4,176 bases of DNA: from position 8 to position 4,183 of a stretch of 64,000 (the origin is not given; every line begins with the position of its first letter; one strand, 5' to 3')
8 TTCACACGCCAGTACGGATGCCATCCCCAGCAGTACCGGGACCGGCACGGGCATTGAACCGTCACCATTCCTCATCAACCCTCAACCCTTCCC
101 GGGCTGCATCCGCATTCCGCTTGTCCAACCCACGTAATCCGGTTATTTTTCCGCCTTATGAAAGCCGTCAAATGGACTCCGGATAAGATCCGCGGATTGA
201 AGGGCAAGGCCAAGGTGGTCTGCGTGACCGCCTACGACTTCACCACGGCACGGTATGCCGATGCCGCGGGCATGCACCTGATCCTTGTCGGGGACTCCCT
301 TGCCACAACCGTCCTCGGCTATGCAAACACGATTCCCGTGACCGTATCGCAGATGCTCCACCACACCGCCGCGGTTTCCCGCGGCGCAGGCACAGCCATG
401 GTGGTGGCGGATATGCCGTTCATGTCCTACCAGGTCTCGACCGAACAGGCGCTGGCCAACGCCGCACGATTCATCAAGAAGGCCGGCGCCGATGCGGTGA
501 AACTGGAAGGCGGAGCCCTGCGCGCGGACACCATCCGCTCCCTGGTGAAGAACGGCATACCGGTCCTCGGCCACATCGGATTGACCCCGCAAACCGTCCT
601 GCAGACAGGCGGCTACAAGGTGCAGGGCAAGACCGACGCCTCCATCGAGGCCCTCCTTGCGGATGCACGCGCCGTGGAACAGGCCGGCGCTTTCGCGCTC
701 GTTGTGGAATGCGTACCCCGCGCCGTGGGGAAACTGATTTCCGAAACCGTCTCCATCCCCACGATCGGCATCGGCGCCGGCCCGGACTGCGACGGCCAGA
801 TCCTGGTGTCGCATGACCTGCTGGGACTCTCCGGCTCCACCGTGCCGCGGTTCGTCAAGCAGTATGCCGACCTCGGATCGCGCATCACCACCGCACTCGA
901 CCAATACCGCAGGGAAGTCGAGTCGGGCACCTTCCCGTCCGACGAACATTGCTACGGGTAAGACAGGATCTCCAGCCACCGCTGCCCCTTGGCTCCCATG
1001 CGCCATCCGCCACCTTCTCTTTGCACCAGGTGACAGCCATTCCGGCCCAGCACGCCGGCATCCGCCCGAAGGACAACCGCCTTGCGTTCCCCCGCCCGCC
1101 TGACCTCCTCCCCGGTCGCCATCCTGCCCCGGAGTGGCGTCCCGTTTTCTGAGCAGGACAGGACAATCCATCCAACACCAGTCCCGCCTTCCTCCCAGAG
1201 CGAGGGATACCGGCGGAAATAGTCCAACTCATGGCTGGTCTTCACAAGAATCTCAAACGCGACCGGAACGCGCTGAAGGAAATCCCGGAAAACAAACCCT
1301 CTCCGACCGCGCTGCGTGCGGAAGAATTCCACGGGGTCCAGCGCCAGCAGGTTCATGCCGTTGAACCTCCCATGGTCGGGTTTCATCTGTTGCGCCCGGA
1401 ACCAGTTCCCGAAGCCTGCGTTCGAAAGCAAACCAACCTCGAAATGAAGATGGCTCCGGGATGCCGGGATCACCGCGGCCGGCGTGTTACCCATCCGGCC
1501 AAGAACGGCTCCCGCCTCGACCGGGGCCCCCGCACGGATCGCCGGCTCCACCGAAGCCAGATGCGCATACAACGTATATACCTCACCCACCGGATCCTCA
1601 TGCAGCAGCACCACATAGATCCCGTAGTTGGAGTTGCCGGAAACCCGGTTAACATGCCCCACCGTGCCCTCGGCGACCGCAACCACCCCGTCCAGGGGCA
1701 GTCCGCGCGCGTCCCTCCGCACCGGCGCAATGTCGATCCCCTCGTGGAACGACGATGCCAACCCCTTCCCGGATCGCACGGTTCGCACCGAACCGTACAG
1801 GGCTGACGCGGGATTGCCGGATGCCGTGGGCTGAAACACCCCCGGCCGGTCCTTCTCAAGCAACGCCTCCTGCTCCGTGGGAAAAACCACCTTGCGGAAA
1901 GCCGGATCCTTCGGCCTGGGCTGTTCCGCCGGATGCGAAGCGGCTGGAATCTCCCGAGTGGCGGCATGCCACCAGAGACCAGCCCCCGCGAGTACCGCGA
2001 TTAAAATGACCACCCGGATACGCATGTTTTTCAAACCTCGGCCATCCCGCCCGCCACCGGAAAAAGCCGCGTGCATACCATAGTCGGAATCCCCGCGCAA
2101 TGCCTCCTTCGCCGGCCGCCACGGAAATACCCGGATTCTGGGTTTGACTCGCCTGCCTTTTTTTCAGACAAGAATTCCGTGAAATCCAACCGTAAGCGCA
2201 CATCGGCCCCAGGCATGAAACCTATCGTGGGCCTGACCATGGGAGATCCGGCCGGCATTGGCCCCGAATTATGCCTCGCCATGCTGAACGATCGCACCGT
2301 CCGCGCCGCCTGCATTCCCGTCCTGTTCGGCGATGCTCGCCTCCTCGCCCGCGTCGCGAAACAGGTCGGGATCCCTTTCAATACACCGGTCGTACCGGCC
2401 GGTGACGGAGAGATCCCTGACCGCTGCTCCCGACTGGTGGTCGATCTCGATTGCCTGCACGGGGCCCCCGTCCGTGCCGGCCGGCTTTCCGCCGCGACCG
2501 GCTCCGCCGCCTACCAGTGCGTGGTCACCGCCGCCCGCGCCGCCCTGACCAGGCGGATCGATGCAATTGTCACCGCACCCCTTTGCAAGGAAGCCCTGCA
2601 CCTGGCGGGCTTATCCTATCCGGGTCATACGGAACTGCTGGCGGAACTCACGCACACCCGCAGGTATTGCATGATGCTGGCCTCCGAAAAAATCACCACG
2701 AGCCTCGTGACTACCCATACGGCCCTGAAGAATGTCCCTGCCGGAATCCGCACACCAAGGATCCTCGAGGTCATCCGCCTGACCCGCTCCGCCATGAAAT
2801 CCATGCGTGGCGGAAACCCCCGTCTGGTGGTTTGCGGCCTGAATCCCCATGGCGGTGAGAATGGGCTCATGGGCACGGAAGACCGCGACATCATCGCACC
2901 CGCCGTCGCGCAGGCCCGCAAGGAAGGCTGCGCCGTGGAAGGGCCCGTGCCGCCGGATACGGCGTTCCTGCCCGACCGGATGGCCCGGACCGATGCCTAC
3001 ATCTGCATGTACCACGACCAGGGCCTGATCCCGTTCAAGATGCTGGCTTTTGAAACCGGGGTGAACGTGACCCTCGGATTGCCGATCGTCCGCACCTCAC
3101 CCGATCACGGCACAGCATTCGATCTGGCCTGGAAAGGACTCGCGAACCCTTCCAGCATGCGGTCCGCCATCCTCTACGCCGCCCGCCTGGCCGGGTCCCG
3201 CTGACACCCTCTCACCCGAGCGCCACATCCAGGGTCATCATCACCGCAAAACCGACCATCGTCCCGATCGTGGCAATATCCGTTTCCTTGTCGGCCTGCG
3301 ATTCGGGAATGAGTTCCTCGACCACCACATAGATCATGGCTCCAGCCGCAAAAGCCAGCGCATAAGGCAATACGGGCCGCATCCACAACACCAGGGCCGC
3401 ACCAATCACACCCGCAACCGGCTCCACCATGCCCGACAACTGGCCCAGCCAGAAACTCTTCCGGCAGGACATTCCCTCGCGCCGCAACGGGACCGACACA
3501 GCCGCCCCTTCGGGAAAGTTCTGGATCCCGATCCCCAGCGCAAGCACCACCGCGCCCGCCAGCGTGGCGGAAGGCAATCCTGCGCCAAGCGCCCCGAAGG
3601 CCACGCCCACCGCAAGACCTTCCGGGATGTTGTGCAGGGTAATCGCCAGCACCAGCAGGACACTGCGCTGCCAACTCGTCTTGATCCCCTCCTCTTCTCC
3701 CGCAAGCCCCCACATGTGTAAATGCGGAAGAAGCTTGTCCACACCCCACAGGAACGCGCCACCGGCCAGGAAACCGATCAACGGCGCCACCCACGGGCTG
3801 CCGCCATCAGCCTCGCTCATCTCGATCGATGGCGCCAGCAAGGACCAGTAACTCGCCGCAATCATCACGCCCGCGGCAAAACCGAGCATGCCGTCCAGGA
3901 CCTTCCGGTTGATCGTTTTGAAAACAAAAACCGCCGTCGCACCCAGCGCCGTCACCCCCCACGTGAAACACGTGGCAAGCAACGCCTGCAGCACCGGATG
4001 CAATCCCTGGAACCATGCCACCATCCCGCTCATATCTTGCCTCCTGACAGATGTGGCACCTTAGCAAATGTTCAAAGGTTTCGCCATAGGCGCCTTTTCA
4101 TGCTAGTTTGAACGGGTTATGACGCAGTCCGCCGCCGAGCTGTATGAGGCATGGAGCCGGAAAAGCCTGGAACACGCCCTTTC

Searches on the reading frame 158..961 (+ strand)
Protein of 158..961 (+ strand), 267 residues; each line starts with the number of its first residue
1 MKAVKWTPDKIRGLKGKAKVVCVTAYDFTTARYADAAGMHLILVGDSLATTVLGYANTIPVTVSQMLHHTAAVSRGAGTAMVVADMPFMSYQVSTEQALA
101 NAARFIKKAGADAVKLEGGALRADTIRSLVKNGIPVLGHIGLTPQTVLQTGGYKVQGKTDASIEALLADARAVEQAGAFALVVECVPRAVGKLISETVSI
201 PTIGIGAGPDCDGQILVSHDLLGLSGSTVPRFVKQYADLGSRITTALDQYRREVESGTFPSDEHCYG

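Call 26: search_protein_families(library=pfam, proteins=[window:158-961:+], max_evalue=0.001)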
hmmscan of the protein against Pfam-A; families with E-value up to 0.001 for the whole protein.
window:158-961:+ (267 aa): 1 family
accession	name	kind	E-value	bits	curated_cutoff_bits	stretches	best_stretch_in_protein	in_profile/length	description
PF02548.21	Pantoate_transf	-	1e-110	369.7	28.7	1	9-261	5-258/259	Ketopantoate hydroxymethyltransferase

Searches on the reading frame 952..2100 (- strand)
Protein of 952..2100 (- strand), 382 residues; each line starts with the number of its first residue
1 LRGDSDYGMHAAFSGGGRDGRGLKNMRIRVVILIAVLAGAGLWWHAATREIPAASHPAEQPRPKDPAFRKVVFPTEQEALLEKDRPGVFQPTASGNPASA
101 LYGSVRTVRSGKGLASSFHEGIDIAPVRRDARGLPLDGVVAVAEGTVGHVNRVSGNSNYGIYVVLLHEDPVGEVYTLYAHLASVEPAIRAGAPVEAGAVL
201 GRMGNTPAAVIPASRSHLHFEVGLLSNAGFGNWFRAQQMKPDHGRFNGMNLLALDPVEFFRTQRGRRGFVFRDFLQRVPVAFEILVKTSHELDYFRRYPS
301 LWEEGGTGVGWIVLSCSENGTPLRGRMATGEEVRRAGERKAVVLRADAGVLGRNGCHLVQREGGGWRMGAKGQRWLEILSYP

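Call 26: search_protein_families(library=pfam, proteins=[window:952-2100:-], max_evalue=0.001)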
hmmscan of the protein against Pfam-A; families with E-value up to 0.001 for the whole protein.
window:952-2100:- (382 aa): 1 family
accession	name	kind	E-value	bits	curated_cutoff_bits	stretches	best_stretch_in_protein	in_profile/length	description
PF01551.29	Peptidase_M23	-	6.2e-15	55.6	28.7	1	118-222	2-87/96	Peptidase family M23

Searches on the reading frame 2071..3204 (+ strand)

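Call 26: search_protein_families(library=pfam, proteins=[window:2071-3204:+], max_evalue=0.001)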
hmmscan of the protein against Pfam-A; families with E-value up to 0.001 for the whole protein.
window:2071-3204:+ (377 aa): 1 family
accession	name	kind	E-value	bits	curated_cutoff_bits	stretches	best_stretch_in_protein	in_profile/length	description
PF04166.17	PdxA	-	2.5e-104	349.1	27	1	80-370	2-286/286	Pyridoxal phosphate biosynthetic protein PdxA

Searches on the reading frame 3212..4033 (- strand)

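Call 26: search_protein_families(library=pfam, proteins=[window:3212-4033:-], max_evalue=0.001)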
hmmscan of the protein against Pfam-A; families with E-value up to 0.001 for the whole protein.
window:3212-4033:- (273 aa): 1 family
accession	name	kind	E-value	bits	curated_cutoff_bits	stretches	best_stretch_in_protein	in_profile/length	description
PF02535.28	Zip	-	1.2e-26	94.2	35.1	2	120-268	174-322/323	ZIP Zinc transporter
